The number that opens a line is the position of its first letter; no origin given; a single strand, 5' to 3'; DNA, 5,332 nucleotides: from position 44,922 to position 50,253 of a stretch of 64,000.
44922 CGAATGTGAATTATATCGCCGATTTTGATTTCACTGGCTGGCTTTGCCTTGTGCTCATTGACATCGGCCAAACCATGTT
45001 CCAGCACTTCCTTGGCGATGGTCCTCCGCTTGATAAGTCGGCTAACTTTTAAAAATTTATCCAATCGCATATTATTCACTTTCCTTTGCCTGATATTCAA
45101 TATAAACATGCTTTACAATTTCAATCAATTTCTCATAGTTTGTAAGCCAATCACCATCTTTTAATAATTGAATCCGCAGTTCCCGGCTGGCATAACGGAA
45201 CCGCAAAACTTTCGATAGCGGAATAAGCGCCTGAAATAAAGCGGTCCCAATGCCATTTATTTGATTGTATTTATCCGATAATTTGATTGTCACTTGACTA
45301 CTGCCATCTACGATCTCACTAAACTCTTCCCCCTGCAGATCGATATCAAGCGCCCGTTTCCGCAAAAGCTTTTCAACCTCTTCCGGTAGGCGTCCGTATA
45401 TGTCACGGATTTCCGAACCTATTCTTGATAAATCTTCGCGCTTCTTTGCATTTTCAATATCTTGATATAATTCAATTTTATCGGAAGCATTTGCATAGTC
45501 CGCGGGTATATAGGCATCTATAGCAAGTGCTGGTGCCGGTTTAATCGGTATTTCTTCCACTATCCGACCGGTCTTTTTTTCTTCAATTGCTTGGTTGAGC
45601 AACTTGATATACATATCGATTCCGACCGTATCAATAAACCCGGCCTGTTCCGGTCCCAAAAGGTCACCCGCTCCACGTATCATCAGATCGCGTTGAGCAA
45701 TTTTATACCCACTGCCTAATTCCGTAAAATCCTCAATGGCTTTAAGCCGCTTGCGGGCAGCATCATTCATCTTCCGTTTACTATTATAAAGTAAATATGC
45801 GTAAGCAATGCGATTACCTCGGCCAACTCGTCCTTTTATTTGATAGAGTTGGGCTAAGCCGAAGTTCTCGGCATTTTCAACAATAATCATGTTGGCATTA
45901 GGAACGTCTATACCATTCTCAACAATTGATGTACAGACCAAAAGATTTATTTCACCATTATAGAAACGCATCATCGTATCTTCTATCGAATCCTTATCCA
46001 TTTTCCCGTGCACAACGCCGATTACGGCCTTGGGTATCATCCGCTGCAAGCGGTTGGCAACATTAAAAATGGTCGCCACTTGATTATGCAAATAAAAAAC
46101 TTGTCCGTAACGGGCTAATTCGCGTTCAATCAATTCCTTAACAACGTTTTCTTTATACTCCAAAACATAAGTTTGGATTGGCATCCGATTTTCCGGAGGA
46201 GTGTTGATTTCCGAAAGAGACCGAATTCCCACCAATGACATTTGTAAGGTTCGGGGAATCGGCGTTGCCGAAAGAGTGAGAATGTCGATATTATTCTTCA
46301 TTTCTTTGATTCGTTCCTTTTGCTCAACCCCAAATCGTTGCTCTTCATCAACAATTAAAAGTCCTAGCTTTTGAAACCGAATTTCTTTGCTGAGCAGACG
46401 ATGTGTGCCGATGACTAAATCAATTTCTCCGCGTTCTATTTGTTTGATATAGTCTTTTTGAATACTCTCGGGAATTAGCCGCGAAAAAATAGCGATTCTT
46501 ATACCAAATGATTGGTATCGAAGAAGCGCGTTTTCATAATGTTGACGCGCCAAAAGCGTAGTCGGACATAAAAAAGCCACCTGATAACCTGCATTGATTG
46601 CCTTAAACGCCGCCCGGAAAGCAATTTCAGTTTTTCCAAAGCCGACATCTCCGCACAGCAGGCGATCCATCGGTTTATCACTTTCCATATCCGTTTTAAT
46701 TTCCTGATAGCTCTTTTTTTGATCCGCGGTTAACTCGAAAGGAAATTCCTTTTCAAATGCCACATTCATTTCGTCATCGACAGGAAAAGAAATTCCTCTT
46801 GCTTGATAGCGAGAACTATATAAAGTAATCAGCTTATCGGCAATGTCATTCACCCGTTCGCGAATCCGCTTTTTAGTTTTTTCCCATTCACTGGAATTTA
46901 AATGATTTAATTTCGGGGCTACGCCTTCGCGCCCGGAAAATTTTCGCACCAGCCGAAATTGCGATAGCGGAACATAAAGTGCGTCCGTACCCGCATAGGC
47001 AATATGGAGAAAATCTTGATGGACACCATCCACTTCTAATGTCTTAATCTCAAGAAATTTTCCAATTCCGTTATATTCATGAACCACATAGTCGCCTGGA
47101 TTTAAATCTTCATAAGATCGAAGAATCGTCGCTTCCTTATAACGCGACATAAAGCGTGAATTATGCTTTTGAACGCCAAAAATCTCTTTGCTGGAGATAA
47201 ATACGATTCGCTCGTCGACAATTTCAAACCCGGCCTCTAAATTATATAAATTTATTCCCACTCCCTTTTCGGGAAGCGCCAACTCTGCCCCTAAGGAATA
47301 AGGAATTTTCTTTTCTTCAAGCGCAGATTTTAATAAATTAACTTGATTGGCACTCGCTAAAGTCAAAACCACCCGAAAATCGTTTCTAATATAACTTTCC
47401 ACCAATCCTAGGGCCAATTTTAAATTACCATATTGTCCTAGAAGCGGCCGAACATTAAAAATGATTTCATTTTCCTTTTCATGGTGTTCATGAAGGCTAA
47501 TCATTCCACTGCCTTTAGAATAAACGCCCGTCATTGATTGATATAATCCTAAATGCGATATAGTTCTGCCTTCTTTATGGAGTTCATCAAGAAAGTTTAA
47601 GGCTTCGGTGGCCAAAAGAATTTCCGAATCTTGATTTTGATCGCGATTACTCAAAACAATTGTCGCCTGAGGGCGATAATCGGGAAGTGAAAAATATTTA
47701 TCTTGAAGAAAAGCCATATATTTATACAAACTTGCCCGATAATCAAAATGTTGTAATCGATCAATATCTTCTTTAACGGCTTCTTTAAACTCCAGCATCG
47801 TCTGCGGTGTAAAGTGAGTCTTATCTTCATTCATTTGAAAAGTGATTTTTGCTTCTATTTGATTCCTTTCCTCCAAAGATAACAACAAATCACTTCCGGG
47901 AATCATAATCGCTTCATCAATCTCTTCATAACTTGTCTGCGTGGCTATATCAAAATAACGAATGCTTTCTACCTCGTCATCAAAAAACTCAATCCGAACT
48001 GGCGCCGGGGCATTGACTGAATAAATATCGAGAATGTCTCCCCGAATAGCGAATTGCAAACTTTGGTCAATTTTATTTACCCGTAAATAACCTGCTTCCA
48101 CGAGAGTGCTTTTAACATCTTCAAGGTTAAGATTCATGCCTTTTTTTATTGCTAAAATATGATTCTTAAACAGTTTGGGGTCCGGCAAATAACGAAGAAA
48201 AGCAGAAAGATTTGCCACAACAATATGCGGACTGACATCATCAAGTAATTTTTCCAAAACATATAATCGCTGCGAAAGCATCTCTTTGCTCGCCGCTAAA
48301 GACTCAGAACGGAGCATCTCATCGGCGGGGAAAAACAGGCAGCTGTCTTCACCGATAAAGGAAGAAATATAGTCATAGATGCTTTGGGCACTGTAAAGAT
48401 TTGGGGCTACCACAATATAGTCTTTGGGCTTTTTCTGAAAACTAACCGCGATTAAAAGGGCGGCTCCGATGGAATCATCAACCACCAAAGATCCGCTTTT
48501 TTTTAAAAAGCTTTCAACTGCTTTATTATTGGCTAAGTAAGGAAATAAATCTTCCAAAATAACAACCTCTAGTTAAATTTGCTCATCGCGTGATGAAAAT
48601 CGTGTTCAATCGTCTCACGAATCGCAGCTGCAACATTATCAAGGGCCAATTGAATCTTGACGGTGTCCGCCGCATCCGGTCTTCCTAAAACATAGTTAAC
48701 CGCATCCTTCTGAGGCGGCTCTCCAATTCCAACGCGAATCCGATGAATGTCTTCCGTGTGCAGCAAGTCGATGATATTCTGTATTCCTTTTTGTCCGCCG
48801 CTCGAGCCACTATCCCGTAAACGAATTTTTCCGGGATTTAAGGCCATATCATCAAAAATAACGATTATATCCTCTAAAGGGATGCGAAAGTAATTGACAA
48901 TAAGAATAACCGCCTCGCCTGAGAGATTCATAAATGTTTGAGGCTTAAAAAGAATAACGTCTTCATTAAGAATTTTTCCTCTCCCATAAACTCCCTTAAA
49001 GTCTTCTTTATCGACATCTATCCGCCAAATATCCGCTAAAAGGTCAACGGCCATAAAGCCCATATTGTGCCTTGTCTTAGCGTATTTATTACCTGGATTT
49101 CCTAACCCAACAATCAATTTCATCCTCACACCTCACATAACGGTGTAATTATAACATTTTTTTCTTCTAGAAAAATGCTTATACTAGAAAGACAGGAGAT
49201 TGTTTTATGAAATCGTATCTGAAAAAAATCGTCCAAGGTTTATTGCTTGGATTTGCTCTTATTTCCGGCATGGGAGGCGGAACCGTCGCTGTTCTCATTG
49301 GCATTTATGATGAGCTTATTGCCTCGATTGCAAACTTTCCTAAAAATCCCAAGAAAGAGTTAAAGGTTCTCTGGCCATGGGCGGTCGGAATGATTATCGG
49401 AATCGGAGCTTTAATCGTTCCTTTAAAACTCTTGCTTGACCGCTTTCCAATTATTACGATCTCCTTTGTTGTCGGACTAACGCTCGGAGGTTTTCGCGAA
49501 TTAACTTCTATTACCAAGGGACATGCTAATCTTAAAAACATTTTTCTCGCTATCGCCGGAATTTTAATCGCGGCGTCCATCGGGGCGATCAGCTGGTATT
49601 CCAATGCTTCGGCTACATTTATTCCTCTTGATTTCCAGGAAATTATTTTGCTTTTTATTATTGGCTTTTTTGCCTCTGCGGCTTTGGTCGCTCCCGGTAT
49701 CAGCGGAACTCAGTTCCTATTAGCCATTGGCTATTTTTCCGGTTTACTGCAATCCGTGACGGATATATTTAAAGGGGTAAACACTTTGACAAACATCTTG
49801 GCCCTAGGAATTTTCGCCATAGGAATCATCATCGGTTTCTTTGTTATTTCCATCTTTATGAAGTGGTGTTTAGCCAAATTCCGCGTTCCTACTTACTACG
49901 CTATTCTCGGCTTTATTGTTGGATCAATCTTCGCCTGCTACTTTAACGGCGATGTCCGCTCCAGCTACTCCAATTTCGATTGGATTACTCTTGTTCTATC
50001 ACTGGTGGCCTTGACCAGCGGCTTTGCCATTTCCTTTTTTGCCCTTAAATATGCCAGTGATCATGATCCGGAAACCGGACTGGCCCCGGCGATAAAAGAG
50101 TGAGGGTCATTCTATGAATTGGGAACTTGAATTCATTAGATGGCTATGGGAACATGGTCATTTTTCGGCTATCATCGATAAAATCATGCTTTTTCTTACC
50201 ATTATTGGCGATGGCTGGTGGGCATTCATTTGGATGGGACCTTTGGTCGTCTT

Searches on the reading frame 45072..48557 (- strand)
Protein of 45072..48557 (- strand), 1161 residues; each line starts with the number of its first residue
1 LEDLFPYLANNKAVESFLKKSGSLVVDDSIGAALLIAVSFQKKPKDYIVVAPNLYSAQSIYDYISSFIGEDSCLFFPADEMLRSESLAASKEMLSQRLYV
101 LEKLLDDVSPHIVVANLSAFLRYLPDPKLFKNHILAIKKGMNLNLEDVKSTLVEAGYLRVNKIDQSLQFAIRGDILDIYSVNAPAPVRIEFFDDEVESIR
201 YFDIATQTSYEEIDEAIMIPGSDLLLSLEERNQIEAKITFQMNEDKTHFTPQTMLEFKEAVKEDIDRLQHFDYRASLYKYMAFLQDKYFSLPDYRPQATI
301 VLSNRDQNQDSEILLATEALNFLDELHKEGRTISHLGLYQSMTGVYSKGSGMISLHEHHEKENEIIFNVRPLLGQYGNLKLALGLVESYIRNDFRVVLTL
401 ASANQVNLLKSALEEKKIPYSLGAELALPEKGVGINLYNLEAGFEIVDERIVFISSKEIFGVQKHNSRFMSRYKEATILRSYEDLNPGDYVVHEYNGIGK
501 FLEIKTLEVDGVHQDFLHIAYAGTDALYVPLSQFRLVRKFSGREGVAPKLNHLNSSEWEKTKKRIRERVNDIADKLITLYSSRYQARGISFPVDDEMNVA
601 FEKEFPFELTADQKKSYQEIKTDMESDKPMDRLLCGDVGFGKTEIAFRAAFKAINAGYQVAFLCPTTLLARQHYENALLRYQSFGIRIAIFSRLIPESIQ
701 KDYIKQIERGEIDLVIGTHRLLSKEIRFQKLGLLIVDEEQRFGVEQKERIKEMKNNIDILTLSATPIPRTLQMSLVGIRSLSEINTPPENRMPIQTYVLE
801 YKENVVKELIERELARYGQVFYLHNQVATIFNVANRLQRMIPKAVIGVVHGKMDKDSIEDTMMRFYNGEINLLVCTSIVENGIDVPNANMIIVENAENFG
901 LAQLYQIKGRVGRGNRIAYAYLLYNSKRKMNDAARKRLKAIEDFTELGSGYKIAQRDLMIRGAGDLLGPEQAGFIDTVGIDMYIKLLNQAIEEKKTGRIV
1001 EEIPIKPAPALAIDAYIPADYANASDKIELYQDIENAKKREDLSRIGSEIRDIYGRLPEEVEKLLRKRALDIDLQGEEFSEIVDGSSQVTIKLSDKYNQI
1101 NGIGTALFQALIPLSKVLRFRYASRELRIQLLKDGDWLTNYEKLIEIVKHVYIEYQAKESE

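Call 73: search_protein_families(library=pfam, proteins=[window:45072-48557:-], max_evalue=0.00001)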
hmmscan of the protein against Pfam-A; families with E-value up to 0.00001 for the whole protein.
window:45072-48557:- (1161 aa): 6 families
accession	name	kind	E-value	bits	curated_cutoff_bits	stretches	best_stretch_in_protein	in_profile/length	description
PF00270.35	DEAD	-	1.1e-23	84.2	26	1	611-772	2-165/167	DEAD/DEAH box helicase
PF17757.6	UvrB_inter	-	8.1e-23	80.8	22.9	1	135-222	1-89/91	UvrB interaction domain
PF00271.37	Helicase_C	-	8.7e-19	68.2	23.5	1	804-914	4-109/110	Helicase conserved C-terminal domain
PF02559.22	CarD_TRCF_RID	-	9.6e-19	67.7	23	1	485-540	1-56/57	CarD-like/TRCF RID domain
PF03461.20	TRCF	-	2.4e-15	57.1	25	1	1011-1096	1-87/95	TRCF domain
PF04851.21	ResIII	-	1.9e-09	38.1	22.5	1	608-766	3-162/164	Type III restriction enzyme, res subunit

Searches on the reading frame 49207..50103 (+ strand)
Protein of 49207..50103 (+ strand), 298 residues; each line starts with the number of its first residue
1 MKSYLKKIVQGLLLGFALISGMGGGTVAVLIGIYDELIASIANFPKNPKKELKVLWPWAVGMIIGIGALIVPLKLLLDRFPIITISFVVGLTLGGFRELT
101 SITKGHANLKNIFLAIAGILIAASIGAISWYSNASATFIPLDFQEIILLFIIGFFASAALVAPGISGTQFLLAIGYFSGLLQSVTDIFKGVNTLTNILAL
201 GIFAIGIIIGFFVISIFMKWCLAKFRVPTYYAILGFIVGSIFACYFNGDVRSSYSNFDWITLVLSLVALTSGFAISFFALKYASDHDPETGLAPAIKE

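Call 73: search_protein_families(library=pfam, proteins=[window:49207-50103:+], max_evalue=0.00001)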
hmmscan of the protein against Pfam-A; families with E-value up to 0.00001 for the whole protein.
window:49207-50103:+ (298 aa): 1 family
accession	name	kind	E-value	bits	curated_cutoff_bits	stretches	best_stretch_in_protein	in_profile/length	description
PF04018.18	VCA0040-like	-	1e-27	97.8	26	1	19-246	7-230/246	Undecaprenyl phosphate translocase-like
